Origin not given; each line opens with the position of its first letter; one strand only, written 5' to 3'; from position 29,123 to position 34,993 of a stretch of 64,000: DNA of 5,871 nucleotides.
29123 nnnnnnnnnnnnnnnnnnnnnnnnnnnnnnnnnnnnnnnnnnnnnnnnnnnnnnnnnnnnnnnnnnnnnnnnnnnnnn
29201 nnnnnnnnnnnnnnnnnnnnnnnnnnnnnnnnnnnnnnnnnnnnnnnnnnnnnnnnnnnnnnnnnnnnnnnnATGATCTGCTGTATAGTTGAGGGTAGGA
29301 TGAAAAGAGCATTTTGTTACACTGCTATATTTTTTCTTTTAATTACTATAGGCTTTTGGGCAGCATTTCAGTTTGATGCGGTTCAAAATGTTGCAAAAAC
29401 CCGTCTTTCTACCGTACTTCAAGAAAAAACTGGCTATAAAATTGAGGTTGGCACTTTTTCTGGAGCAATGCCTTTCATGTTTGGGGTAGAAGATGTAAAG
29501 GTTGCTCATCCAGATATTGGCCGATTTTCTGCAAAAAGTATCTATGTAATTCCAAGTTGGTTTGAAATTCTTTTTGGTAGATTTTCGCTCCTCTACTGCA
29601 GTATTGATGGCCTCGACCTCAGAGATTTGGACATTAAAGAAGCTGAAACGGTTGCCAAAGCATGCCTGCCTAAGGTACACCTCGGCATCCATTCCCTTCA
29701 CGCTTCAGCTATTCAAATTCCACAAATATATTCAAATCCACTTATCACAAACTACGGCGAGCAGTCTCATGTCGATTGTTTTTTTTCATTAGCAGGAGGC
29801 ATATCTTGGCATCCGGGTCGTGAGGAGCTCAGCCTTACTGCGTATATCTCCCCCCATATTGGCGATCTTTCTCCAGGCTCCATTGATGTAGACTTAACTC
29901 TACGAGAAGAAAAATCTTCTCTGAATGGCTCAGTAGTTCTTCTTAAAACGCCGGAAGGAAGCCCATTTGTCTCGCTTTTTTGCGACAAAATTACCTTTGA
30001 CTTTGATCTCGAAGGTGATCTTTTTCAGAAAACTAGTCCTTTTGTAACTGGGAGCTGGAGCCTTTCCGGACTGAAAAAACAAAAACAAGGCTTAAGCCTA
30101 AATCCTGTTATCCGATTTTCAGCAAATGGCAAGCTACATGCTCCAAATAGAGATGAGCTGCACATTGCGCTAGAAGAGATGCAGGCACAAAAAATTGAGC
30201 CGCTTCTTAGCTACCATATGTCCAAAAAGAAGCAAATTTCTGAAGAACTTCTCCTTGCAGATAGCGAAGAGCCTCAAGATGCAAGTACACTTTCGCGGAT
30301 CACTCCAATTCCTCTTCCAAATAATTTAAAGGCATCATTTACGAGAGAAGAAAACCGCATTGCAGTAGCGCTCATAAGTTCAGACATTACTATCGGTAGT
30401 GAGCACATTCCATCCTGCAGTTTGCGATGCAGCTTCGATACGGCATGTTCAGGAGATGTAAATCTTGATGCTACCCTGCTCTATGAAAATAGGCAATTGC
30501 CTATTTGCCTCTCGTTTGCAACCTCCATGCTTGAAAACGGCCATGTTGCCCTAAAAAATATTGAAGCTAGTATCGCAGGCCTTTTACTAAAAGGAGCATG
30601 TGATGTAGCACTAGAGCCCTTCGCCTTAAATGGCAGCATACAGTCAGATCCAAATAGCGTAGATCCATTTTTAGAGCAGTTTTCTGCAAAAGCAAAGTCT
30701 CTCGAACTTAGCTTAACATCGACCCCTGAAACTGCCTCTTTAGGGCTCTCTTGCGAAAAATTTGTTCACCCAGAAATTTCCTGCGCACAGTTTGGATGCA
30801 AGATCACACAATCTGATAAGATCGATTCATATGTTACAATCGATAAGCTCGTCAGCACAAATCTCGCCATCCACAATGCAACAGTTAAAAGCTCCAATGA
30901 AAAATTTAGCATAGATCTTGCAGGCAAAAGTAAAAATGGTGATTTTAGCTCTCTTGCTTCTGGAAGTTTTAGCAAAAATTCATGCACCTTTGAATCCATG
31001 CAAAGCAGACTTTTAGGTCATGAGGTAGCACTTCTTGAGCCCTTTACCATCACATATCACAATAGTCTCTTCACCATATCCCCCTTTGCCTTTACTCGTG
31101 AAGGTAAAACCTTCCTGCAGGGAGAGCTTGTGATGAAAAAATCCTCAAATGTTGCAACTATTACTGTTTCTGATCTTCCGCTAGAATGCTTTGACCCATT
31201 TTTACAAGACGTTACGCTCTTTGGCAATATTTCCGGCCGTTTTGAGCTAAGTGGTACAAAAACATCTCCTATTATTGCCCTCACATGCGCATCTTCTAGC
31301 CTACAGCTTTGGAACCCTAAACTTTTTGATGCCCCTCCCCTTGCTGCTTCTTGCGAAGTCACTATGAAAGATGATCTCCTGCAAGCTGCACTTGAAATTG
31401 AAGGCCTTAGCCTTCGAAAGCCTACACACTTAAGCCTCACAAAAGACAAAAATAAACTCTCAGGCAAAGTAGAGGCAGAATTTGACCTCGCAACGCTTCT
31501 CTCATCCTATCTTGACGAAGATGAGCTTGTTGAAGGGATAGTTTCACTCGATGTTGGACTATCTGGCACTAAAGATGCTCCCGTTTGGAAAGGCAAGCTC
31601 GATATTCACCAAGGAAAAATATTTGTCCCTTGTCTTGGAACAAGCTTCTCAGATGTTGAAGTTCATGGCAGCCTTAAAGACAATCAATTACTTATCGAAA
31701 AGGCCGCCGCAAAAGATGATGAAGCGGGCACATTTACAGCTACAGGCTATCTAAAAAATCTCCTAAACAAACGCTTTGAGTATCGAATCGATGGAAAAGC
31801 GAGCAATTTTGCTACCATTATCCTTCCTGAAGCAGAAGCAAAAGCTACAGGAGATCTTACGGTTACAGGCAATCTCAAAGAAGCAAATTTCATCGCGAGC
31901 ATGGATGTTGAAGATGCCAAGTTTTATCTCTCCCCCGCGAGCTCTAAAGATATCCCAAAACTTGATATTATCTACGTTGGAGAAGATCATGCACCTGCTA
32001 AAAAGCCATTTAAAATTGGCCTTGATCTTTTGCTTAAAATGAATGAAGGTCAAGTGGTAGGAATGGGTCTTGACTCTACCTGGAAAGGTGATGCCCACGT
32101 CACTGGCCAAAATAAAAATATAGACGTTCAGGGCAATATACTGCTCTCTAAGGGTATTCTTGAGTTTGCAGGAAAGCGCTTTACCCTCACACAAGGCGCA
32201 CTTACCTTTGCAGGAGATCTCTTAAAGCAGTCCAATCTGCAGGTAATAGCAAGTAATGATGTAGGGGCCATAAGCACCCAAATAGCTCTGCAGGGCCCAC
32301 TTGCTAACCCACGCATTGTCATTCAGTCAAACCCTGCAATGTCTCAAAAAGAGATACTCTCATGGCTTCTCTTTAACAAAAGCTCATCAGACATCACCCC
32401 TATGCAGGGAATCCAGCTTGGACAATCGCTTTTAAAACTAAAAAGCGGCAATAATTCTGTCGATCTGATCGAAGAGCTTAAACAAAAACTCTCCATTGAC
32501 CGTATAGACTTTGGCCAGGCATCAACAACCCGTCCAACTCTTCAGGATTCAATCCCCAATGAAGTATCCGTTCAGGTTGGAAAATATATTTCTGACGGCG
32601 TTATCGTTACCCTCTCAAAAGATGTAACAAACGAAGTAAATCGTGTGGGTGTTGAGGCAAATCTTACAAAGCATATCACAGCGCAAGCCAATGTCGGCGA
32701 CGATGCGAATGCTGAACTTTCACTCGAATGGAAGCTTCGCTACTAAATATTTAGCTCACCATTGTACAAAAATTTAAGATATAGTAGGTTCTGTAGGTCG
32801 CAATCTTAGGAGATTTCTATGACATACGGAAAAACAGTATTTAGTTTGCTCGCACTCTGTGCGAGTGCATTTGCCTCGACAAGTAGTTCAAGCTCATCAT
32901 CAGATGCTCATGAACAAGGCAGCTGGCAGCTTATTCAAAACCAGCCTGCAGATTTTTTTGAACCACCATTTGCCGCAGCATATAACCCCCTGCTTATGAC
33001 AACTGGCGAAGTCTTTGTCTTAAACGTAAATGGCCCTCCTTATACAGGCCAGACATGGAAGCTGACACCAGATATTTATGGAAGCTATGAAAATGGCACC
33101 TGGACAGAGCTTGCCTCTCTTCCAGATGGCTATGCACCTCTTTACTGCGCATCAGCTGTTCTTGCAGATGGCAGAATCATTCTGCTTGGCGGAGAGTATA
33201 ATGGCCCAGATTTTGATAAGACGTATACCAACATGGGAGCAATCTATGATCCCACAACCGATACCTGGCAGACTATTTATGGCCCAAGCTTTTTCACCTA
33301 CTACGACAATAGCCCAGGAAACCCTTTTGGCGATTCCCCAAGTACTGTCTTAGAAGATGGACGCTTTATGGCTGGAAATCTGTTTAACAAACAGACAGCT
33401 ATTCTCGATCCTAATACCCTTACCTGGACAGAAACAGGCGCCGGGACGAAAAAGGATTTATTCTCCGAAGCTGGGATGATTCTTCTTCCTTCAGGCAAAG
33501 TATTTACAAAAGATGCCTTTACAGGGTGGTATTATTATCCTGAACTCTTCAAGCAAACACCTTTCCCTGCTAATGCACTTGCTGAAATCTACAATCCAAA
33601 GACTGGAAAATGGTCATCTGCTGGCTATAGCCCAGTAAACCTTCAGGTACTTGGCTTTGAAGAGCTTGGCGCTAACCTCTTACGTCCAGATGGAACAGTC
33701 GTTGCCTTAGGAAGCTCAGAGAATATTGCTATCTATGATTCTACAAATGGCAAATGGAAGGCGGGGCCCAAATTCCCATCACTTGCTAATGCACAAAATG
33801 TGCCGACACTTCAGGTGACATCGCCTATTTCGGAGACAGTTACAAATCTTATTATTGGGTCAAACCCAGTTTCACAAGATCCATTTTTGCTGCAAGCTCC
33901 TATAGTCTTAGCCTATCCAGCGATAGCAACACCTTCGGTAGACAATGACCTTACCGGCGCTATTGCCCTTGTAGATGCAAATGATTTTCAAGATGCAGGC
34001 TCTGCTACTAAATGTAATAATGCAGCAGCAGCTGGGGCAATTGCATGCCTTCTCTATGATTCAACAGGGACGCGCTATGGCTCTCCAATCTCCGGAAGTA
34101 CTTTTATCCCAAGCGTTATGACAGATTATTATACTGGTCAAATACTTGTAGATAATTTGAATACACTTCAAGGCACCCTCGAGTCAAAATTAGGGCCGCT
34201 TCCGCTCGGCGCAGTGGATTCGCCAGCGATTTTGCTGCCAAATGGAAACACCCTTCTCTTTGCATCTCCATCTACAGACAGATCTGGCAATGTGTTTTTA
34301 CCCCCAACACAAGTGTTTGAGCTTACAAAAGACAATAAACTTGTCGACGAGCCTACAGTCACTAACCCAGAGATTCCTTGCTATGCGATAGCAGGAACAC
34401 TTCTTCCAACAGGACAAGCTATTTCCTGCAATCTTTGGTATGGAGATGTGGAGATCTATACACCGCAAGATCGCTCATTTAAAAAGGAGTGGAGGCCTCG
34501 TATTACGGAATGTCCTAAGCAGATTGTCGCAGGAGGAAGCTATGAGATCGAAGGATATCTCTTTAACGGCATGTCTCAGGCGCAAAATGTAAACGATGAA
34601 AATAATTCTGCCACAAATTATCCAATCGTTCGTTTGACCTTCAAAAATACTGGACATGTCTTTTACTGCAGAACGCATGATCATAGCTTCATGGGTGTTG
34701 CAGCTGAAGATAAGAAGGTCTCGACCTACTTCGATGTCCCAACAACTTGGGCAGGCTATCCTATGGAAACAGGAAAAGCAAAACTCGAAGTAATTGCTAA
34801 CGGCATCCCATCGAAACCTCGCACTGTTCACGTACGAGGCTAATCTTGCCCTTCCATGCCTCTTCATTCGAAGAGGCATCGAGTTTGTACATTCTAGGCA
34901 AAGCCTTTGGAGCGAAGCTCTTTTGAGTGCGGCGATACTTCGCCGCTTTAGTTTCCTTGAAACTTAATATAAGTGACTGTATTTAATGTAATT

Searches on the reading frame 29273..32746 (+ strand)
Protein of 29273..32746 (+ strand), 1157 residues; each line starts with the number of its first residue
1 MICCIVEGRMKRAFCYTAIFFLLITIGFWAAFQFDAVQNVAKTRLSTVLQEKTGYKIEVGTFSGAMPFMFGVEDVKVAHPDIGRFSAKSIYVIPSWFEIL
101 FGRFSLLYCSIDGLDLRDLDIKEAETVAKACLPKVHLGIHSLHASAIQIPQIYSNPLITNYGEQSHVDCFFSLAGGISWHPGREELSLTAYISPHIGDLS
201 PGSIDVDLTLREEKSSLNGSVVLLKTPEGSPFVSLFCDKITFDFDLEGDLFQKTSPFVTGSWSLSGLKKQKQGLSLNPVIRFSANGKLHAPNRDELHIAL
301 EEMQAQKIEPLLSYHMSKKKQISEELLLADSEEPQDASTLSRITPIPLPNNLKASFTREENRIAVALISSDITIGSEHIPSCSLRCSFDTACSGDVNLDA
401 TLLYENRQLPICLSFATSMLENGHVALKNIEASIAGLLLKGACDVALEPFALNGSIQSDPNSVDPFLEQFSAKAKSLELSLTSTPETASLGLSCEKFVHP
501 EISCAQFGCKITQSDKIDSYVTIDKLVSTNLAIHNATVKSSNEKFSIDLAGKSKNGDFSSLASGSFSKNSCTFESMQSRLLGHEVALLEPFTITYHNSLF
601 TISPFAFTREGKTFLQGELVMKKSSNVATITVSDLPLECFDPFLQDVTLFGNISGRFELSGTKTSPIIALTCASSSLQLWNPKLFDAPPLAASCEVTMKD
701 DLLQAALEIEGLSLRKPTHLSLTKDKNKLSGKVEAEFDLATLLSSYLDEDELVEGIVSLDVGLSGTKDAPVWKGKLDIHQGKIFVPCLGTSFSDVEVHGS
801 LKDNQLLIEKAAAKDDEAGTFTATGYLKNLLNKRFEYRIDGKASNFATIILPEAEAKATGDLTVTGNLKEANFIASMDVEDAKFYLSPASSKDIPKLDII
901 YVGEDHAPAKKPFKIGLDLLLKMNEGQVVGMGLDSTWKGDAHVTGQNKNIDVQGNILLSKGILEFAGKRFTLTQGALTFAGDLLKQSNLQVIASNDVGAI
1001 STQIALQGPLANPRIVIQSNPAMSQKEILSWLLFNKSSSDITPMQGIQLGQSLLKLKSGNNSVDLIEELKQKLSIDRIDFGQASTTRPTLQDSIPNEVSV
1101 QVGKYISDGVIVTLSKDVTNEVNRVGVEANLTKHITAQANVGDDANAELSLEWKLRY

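Call 62: search_protein_families(library=pfam, proteins=[window:29273-32746:+], max_evalue=0.001)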
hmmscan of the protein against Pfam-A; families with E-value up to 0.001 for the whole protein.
window:29273-32746:+ (1157 aa): 1 family
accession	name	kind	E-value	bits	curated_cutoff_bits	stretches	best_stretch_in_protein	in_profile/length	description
PF04357.19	TamB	-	7.6e-48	164.1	22.4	1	812-1157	4-381/381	TamB, inner membrane protein subunit of TAM complex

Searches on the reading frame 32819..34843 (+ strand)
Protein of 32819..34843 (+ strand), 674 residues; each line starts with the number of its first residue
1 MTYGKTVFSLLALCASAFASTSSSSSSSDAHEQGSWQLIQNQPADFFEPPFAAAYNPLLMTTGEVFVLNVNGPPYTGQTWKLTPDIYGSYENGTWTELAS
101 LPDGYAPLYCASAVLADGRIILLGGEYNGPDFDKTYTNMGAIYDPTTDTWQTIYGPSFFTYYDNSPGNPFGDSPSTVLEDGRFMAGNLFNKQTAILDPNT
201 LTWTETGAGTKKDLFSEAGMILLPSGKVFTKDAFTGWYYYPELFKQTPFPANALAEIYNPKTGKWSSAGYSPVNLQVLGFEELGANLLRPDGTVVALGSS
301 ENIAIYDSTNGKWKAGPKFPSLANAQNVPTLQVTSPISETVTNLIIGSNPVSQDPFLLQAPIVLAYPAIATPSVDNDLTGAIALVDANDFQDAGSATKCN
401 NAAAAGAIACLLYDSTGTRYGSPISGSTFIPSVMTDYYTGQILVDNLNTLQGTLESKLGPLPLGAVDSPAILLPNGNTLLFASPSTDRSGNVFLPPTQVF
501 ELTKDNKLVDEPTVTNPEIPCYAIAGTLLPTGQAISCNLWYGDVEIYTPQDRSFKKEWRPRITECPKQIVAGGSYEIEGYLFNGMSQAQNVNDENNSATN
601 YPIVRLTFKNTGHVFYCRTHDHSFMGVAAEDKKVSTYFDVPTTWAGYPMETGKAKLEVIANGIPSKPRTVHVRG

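Call 62: search_protein_families(library=pfam, proteins=[window:32819-34843:+], max_evalue=0.001)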
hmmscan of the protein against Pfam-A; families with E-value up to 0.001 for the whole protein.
window:32819-34843:+ (674 aa): 7 families
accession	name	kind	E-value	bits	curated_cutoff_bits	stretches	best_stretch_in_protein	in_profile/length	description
PF13964.12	Kelch_6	-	2.9e-10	40.2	25.3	1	111-153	5-43/50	Kelch motif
PF01344.31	Kelch_1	-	1.1e-09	38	20.1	0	107-152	1-41/46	Kelch motif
PF02225.27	PA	-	9.1e-09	35.8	23.9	1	374-443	20-95/95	PA domain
PF07646.21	Kelch_2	-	6.6e-05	23.1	21.3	0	107-150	1-41/48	Kelch motif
PF25210.1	Kelch_FKB95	-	9.4e-05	22.6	70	0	93-207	68-166/268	FKB95, Kelch-repeats domain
PF13418.12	Kelch_4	-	0.00029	21.2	21.6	0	109-156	4-46/49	Galactose oxidase, central domain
PF24681.1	Kelch_KLHDC2_KLHL20_DRC7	-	0.00044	20.1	50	0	91-206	87-194/221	KLHDC2/KLHL20/DRC7 Kelch-repeats domain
